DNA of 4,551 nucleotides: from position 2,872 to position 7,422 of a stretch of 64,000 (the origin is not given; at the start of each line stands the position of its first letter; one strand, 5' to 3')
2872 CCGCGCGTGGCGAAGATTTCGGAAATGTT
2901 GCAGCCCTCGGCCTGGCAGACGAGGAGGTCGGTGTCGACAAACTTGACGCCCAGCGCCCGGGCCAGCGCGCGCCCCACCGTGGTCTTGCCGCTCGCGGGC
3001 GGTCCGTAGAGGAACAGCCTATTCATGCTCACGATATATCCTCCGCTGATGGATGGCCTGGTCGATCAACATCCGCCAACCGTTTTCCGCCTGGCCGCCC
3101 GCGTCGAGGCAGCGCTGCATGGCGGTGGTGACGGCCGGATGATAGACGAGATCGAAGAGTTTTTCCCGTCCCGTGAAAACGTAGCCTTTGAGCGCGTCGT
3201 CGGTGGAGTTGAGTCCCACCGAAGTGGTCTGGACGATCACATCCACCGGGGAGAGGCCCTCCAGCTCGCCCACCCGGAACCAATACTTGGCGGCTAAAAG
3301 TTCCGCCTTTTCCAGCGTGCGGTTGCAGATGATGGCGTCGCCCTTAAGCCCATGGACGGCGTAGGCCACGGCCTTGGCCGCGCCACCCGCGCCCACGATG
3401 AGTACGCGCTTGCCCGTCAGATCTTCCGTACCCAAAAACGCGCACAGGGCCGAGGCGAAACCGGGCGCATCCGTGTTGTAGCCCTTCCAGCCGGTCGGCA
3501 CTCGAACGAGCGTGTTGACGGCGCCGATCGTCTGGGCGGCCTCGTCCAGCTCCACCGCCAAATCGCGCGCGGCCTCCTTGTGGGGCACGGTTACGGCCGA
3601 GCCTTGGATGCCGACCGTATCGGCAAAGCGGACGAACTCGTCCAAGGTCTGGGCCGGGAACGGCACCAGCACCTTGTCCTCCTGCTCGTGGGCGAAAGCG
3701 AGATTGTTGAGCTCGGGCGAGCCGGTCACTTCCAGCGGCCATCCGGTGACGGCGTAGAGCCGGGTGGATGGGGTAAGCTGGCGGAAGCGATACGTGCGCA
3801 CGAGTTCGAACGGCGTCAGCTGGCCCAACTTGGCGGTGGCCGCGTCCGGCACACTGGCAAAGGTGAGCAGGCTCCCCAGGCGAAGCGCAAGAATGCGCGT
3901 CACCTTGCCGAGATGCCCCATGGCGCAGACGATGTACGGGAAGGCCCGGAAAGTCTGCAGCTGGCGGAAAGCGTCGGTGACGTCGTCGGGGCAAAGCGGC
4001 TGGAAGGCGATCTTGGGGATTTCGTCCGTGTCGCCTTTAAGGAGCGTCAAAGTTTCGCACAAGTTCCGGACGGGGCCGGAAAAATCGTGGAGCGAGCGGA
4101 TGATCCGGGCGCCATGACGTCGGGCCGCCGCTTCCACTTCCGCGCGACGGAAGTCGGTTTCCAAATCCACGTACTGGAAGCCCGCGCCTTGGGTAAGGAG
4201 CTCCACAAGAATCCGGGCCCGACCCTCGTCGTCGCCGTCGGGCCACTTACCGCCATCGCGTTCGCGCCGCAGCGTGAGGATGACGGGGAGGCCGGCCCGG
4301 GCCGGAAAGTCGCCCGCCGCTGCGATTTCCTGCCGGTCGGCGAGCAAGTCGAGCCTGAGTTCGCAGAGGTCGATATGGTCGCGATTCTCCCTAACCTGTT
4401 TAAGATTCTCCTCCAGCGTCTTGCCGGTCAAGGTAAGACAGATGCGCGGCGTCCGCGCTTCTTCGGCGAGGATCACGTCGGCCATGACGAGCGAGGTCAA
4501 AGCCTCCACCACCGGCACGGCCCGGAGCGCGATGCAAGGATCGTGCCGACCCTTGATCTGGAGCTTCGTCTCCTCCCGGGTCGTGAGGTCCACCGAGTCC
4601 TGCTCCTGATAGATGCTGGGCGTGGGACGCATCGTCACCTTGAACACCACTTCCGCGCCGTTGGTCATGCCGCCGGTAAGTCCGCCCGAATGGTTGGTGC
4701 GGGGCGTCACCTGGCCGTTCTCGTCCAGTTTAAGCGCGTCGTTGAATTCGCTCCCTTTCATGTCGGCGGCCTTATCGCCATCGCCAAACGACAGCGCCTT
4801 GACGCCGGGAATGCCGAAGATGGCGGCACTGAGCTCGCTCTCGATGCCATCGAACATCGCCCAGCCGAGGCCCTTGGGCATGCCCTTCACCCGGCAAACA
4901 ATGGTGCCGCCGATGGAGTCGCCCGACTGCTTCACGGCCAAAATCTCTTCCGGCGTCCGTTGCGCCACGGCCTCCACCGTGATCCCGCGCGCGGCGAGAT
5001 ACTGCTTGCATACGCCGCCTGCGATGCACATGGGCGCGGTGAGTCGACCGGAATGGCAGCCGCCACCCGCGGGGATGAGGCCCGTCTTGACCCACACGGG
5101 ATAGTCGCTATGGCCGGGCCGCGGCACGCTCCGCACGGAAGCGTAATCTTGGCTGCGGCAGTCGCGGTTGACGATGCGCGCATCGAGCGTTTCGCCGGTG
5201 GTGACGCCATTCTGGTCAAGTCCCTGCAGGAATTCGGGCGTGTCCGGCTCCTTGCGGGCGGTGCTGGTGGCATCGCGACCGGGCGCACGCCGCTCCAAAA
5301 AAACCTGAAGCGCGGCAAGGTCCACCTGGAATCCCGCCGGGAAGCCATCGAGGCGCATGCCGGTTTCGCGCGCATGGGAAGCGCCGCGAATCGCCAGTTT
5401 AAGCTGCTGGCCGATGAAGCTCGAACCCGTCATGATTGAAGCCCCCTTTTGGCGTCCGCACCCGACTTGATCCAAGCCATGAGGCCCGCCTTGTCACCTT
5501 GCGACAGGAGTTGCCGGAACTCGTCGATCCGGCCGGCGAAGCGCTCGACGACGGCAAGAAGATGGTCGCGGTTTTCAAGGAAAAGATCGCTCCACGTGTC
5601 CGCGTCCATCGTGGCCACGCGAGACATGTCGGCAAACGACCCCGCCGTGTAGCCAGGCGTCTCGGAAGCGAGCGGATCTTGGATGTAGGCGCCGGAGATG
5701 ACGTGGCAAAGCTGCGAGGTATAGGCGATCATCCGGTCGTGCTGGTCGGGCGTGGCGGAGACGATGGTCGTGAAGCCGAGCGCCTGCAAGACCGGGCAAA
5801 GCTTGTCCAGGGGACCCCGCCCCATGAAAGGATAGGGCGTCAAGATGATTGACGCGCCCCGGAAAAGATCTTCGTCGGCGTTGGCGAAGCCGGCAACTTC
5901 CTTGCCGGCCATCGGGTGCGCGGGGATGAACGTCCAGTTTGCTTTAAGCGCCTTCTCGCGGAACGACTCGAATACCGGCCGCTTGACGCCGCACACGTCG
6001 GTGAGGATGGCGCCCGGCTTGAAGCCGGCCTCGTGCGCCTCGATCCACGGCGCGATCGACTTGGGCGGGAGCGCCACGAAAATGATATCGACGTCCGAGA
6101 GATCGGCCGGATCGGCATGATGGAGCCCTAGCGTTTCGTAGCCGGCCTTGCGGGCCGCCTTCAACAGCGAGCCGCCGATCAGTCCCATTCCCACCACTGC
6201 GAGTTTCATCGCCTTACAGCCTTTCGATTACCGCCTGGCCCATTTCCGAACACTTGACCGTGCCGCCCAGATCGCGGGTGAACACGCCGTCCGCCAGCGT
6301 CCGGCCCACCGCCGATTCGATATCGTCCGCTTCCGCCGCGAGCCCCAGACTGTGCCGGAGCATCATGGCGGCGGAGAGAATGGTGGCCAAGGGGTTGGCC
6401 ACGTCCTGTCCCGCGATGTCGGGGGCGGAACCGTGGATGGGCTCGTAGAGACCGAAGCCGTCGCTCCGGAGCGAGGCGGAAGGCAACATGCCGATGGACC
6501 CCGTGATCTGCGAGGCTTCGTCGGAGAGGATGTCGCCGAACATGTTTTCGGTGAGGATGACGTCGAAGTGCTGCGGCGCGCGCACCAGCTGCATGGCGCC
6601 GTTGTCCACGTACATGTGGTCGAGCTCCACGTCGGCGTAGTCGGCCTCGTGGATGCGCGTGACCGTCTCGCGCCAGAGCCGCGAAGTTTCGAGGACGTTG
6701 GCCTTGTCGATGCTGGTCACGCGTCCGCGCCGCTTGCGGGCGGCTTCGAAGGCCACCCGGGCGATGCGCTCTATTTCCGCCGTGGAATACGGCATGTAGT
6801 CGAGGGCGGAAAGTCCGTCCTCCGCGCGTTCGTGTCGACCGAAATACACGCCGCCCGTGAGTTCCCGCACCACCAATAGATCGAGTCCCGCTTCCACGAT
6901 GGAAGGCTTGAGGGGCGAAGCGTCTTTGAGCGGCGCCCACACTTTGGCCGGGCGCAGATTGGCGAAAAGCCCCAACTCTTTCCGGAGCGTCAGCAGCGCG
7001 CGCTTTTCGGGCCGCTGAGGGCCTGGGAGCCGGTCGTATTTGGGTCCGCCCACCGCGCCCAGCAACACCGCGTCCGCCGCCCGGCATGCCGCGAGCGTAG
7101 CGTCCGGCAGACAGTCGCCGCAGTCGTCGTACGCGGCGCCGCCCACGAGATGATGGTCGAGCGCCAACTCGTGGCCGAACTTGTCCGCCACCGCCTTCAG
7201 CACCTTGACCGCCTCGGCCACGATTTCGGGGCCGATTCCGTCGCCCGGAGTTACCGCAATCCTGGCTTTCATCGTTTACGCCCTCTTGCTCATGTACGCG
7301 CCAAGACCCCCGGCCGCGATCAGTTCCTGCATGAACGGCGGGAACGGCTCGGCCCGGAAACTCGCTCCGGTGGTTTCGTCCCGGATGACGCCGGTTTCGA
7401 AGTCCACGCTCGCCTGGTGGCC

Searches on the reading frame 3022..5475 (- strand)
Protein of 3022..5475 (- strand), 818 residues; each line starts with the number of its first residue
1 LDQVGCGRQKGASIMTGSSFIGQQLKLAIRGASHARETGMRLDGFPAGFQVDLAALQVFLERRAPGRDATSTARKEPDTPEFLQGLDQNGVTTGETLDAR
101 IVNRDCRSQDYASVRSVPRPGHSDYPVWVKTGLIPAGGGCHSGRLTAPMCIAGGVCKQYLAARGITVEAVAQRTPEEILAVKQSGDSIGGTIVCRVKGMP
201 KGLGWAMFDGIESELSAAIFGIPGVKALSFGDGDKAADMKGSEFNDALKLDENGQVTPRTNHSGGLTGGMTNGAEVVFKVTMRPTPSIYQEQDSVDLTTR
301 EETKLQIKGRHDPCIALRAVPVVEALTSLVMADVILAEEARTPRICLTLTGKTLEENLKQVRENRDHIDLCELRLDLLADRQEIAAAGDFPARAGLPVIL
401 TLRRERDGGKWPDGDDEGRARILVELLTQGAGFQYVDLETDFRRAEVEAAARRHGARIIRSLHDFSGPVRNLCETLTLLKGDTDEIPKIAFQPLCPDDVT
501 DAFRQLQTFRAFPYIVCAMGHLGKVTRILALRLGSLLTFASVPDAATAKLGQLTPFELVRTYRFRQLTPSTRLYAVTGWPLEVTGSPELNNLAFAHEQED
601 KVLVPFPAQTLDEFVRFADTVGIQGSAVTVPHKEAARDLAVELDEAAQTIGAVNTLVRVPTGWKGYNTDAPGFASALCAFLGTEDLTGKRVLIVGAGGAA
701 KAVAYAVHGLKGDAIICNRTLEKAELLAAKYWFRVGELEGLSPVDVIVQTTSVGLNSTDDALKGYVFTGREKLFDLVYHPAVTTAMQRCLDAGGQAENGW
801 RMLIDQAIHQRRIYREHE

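Call 15: search_protein_families(library=pfam, proteins=[window:3022-5475:-], max_evalue=0.001)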
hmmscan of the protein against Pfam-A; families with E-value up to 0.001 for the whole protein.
window:3022-5475:- (818 aa): 4 families
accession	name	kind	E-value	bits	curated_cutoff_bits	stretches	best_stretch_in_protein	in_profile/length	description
PF01264.26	Chorismate_synt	-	7.7e-94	314.5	27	2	170-336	168-327/327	Chorismate synthase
PF01487.21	DHquinase_I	-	2.3e-37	129.8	22.2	1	346-561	1-229/230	Type I 3-dehydroquinase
PF08501.16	Shikimate_dh_N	-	2.1e-13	50.8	27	1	576-656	1-83/83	Shikimate dehydrogenase substrate binding domain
PF01488.26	Shikimate_DH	-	1.6e-06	28.7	24.3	1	684-751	8-83/138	Shikimate / quinate 5-dehydrogenase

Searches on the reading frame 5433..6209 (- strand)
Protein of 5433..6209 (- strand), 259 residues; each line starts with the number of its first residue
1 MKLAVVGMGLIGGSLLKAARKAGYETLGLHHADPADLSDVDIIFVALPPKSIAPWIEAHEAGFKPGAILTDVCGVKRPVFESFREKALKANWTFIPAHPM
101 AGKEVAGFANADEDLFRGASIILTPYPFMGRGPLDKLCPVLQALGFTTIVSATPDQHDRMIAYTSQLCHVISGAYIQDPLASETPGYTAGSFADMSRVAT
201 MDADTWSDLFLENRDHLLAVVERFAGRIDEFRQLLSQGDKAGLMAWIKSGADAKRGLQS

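Call 15: search_protein_families(library=pfam, proteins=[window:5433-6209:-], max_evalue=0.001)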
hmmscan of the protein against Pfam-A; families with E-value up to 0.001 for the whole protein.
window:5433-6209:- (259 aa): 2 families
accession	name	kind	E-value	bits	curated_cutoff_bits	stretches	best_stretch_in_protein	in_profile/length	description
PF02153.23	PDH_N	-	2.3e-21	76.4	26.5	1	26-145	29-149/154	Prephenate dehydrogenase, nucleotide-binding domain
PF20463.3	PDH_C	-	2.1e-15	57.3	22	1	153-248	1-101/102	Prephenate dehydrogenase, dimerization domain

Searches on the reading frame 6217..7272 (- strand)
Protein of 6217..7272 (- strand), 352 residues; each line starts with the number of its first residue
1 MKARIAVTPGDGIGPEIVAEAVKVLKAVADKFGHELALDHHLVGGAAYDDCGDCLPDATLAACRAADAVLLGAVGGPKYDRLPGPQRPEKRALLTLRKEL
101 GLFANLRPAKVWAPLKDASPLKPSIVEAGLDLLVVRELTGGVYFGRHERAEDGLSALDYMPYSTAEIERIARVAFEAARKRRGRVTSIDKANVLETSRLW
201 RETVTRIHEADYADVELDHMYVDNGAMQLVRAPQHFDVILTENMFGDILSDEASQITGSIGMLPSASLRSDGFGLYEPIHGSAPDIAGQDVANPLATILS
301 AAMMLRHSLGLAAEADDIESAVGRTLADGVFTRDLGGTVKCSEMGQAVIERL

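Call 15: search_protein_families(library=pfam, proteins=[window:6217-7272:-], max_evalue=0.001)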
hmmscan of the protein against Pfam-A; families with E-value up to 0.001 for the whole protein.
window:6217-7272:- (352 aa): 1 family
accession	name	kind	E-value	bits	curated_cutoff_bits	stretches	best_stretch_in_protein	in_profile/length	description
PF00180.25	Iso_dh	-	4.1e-143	477.3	27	1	5-348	2-348/348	Isocitrate/isopropylmalate dehydrogenase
